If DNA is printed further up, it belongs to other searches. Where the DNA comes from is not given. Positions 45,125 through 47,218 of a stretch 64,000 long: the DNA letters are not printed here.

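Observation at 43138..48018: Three tandem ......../GGEPT-type radical-SAM paralogs interrupted by an E. coli-type YcaO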

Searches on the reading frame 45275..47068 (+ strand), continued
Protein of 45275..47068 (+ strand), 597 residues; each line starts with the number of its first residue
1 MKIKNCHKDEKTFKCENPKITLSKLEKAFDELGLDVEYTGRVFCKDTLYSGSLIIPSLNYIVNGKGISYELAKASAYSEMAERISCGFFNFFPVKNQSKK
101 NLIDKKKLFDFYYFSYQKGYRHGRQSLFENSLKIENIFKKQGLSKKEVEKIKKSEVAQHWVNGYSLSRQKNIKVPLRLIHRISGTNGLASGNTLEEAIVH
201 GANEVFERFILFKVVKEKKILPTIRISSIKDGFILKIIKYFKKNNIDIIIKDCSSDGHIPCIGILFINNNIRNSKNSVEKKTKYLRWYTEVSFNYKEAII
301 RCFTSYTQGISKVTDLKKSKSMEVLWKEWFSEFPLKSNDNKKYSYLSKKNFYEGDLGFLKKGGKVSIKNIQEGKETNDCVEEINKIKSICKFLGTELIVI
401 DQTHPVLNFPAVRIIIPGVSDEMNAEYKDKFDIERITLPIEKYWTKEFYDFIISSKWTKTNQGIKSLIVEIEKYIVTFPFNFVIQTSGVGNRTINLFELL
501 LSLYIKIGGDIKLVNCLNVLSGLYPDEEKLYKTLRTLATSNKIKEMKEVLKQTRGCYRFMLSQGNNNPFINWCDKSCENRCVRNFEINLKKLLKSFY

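Call 25: find_related_loci(query=A1, collection=genome_contigs, flank=10000)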
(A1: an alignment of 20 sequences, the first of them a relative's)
Query A1 (597 aa) in genome_contigs; peptide patterns used: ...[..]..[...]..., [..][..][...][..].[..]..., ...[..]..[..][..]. (x = any residue, [..] = any of these).
600 stretches matched a pattern (row limit reached: there are more); 516 encode a relative of the query (tblastn E <= 1e-3); the best 80 are kept; 80 distinct loci.
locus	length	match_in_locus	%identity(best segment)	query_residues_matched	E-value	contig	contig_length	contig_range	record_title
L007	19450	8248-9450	37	1-421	7e-85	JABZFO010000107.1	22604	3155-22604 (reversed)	MAG: Desulfosarcina sp. isolate Grevelingen_8MPaII_metabat2.25 scaffold_5168, whole genome shotgun sequence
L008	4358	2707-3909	38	1-421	1e-84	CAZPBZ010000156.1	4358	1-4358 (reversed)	MAG TPA_asm: uncultured Thermodesulfobacteriaceae bacterium isolate binchicken_co94_413 genome assembly, contig: NODE_31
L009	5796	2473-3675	37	1-421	1e-82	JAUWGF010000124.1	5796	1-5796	MAG: Deltaproteobacteria bacterium isolate CSMAG_2235 CSMAG_2235_k141_261756_length_5796_cov_18.9798, whole genome shotg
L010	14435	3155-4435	36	1-448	5e-82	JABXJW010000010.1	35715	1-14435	MAG: Desulfobacterales bacterium isolate CR_Bin_276 NODE_17_length_35715_cov_8.585807, whole genome shotgun sequence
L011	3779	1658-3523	32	1-596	4e-82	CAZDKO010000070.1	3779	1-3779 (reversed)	MAG TPA_asm: uncultured bacterium isolate binchicken_co43_373 genome assembly, contig: NODE_40931_length_3779_cov_10.610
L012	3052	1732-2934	36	1-421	3e-82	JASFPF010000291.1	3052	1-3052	MAG: Deltaproteobacteria bacterium isolate D0819M20remetaG_Bin_34 D0819M20remetaG_FD_scaffold_7255_c1, whole genome shot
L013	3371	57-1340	35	1-448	2e-81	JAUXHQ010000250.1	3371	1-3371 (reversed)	MAG: Deltaproteobacteria bacterium isolate CSMAG_2959 CSMAG_2959_k119_1454226_length_3371_cov_4.8032, whole genome shotg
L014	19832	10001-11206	36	1-421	8e-80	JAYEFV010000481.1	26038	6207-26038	MAG: Thermodesulfobacteriota bacterium isolate MAG263 MAG263_481, whole genome shotgun sequence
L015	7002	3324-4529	36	1-421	4e-80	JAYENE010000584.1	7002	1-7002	MAG: Thermodesulfobacteriota bacterium isolate MAG063 MAG063_584, whole genome shotgun sequence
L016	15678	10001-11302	37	1-455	2e-79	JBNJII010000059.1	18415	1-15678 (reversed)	MAG: Thermodesulfobacteriota bacterium isolate Y22_0dBSd3.bin.102 NODE_2366_length_18415_cov_7.285324, whole genome shot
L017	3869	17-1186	37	14-421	2e-79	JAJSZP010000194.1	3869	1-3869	MAG: Deltaproteobacteria bacterium isolate SM14434BFWG172 FWG172_EthSRB1_contig194_0003869bp, whole genome shotgun seque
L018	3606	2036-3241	36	1-421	4e-79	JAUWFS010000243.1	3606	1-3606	MAG: Deltaproteobacteria bacterium isolate CSMAG_2222 CSMAG_2222_k141_877819_length_3606_cov_10.4401, whole genome shotg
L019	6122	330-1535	35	1-421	1e-78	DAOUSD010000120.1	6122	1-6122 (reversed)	MAG TPA_asm: Deltaproteobacteria bacterium isolate CSMAG_537 CSMAG_537_k127_276823_length_6122_cov_48.2734, whole genome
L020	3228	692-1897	37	1-421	2e-79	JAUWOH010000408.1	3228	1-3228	MAG: Desulfobacteraceae bacterium isolate CSMAG_2445 CSMAG_2445_k141_604394_length_3228_cov_13.5556, whole genome shotgu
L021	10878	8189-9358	37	14-421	2e-78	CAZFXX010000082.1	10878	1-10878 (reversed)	MAG TPA_asm: uncultured Desulfobacteraceae bacterium isolate binchicken_co181_129 genome assembly, contig: NODE_11828_le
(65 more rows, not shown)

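Call 39: predict_structure(alignment_id=A1)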
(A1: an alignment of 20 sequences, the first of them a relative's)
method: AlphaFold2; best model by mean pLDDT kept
length: 597 residues; sequences in the alignment: 20
mean_pLDDT: 87.6   pTM: 0.90
mean pLDDT of the five models: 87.6, 85.7, 84.9, 84.9, 83.8
residues with pLDDT >= 90: 354; 70-90: 185; 50-70: 54; < 50: 4
segments of 3 or more residues with pLDDT < 50: none
pLDDT, mean of each block of 10 residues (from residue 1): 90 95 97 94 93 89 94 97 84 56 78 93 95 91 89 94 96 95 91 97 94 92 96 96 97 85 96 88 91 94 93 85 89 73 75 88 90 80 95 94 96 93 71 77 64 85 92 85 74 86 86 91 92 93 91 79 76 56 81 90
secondary structure, 60 per line:
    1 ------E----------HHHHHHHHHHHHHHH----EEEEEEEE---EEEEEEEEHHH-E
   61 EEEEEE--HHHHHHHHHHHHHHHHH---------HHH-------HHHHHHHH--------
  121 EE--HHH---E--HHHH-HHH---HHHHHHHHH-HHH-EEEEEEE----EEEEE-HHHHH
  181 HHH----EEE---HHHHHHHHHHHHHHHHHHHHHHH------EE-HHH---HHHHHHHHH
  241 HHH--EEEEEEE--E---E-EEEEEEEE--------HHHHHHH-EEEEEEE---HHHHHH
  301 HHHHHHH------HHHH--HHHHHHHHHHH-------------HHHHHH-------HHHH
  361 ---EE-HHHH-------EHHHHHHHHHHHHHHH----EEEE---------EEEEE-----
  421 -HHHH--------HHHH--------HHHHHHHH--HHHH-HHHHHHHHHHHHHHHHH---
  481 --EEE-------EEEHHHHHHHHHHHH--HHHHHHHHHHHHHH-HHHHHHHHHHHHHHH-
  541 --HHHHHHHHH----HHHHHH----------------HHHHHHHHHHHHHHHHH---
elements in order: H18-32 E37-44 E48-55 E60-66 H69-85 H105-112 H134-137 H145-153 E159-165 E170-174 H176-183 E188-190 H194-216 H232-243 E246-252 E261-268 H277-283 E285-291 H295-307 H314-317 H320-330 H344-349 H357-360 H367-370 H379-393 E398-401 E411-415 H422-425 H434-437 H446-453 H456-459 H461-477 E483-485 E493-495 H496-507 H510-523 H525-539 H543-551 H556-561 H578-594

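Call 42: fold_search(model_id=the predicted structure, library=pdb)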
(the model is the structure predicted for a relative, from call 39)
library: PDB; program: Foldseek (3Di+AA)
matches with E <= 10: 164; with E <= 0.001: 41
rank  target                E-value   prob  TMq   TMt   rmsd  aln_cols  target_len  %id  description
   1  4q86_E                1.5e-19  1.00  0.61  0.62   8.1       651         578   15  YcaO with AMP Bound (released 2014-08-13)
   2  4q86_G                1.9e-19  1.00  0.61  0.63   8.0       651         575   15  YcaO with AMP Bound (released 2014-08-13)
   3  4q85_D                3.3e-19  1.00  0.57  0.59   8.9       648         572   14  YcaO with Non-hydrolyzable ATP (AMPCPP) Bound (released 2014-08-13)
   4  4q85_E                3.9e-19  1.00  0.61  0.63   8.0       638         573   14  YcaO with Non-hydrolyzable ATP (AMPCPP) Bound (released 2014-08-13)
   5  4q85_B                3.9e-19  1.00  0.59  0.61   8.0       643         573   15  YcaO with Non-hydrolyzable ATP (AMPCPP) Bound (released 2014-08-13)
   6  4q86_F                4.3e-19  1.00  0.62  0.64   7.4       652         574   14  YcaO with AMP Bound (released 2014-08-13)
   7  4q86_C                7.0e-19  1.00  0.60  0.63   8.1       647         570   15  YcaO with AMP Bound (released 2014-08-13)
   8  4q86_A                9.2e-19  1.00  0.63  0.64   7.7       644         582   15  YcaO with AMP Bound (released 2014-08-13)
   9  4q85_H                1.0e-18  1.00  0.56  0.58   9.1       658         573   14  YcaO with Non-hydrolyzable ATP (AMPCPP) Bound (released 2014-08-13)
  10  4q86_B                1.1e-18  1.00  0.61  0.62   8.1       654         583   15  YcaO with AMP Bound (released 2014-08-13)
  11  4q85_A                1.1e-18  1.00  0.56  0.60   9.1       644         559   14  YcaO with Non-hydrolyzable ATP (AMPCPP) Bound (released 2014-08-13)
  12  4q85_C                2.2e-18  1.00  0.57  0.60   8.9       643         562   14  YcaO with Non-hydrolyzable ATP (AMPCPP) Bound (released 2014-08-13)
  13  4q84_B                2.2e-18  1.00  0.56  0.58   8.9       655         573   14  Apo YcaO (released 2014-08-13)
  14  4q85_F                2.7e-18  1.00  0.58  0.61   8.5       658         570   14  YcaO with Non-hydrolyzable ATP (AMPCPP) Bound (released 2014-08-13)
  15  4q84_A                9.8e-18  1.00  0.56  0.59   9.0       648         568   15  Apo YcaO (released 2014-08-13)
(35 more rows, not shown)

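Call 45: search_protein_families(library=padloc, proteins=[window:45275-47068:+], max_evalue=0.001)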
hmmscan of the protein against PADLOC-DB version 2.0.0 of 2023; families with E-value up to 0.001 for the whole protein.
window:45275-47068:+ (597 aa): 0 families

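Call 49: find_encoding_contigs(protein=P0057, flank=8000, max_places=2)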
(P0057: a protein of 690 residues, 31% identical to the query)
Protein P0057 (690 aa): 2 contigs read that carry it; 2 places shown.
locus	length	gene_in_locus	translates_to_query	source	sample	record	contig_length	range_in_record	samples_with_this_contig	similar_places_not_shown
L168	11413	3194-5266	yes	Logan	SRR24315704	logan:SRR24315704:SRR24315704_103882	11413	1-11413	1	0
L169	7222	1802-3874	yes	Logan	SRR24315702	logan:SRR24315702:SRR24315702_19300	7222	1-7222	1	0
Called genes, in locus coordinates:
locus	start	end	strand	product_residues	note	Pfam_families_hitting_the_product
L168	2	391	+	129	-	?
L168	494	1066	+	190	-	-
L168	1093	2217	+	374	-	PF04055:Radical_SAM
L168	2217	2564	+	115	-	-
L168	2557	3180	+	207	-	-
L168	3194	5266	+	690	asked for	PF04055:Radical_SAM, PF13353:Fer4_12 (weak), PF02624:YcaO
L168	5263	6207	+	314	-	PF04055:Radical_SAM (weak)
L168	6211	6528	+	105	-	-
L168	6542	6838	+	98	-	-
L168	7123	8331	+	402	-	PF13638:PIN_4, PF13245:AAA_19 (faint), PF02562:PhoH, PF13604:AAA_30 (faint)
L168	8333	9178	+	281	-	-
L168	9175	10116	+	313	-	-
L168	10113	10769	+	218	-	-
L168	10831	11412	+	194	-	?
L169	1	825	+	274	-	?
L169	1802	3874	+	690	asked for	PF04055:Radical_SAM, PF13353:Fer4_12 (weak), PF02624:YcaO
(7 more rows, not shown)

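Call 50: find_encoding_contigs(protein=P0012, flank=8000, max_places=2)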
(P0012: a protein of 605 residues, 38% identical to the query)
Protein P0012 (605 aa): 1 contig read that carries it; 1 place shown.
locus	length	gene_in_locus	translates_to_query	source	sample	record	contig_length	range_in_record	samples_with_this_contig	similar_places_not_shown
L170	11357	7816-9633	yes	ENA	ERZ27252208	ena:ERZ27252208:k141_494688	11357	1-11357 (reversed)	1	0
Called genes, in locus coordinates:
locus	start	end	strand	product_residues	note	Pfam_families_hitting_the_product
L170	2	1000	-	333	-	?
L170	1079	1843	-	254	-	PF02585:PIG-L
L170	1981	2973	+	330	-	PF20511:PMI_typeI_cat, PF21621:MPI_cupin_dom (weak)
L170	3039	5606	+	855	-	PF00501:AMP-binding, PF00550:PP-binding (weak), PF01553:Acyltransferase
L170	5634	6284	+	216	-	PF01209:Ubie_methyltran, PF00398:RrnaAD (weak), PF13489:Methyltransf_23, PF13847:Methyltransf_31, PF08241:Methyltransf_11, PF08242:Methyltransf_12, PF13649:Methyltransf_25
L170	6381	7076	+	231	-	-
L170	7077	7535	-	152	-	PF14588:YjgF_endoribonc, PF01042:Ribonuc_L-PSP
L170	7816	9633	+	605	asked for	PF02624:YcaO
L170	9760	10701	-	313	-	PF00291:PALP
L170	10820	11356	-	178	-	?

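Call 63: find_encoding_contigs(protein=P0003, flank=5000, max_places=2)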
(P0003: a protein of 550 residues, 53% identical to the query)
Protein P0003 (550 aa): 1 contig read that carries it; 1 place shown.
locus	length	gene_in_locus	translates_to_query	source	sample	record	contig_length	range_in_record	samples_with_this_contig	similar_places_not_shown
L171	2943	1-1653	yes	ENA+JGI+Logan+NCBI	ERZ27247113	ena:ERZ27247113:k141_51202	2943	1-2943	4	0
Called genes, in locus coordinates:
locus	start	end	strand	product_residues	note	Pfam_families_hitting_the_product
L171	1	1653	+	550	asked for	PF02624:YcaO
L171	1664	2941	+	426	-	PF01040:UbiA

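Call 64: find_encoding_contigs(protein=P0013, flank=5000, max_places=2)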
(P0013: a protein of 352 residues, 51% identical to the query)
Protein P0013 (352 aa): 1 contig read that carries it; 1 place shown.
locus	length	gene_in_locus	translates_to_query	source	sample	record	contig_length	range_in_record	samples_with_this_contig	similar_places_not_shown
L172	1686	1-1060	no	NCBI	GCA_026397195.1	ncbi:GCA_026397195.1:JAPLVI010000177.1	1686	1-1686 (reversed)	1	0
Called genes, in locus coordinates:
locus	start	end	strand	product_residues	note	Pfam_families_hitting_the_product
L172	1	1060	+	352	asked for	PF02624:YcaO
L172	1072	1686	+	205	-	PF04055:Radical_SAM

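Call 70: search_solved_structures(query=A1, max_evalue=0.01)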
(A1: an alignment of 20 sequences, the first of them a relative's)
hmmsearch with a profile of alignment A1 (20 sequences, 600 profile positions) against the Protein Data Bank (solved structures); distinct sequences matched with E-value up to 0.01: 6.
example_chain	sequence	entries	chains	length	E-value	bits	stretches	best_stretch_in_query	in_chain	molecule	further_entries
4q84_A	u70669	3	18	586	4.7e-33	117.9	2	168-426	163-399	Ribosomal protein S12 methylthiotransferase accessory factor YcaO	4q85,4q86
6pe3_A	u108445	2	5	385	3e-31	111.9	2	157-418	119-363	Uncharacterized protein MJ1094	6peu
7u58_A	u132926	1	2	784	1.1e-24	90.2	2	184-417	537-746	MusD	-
4bs9_A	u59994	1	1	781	1.5e-23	86.5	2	58-317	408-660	TRUD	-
4v1t_A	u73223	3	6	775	4.7e-21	78.3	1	58-308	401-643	LYND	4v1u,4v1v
6ci7_A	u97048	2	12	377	6.2e-10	41.5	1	182-208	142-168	YcaO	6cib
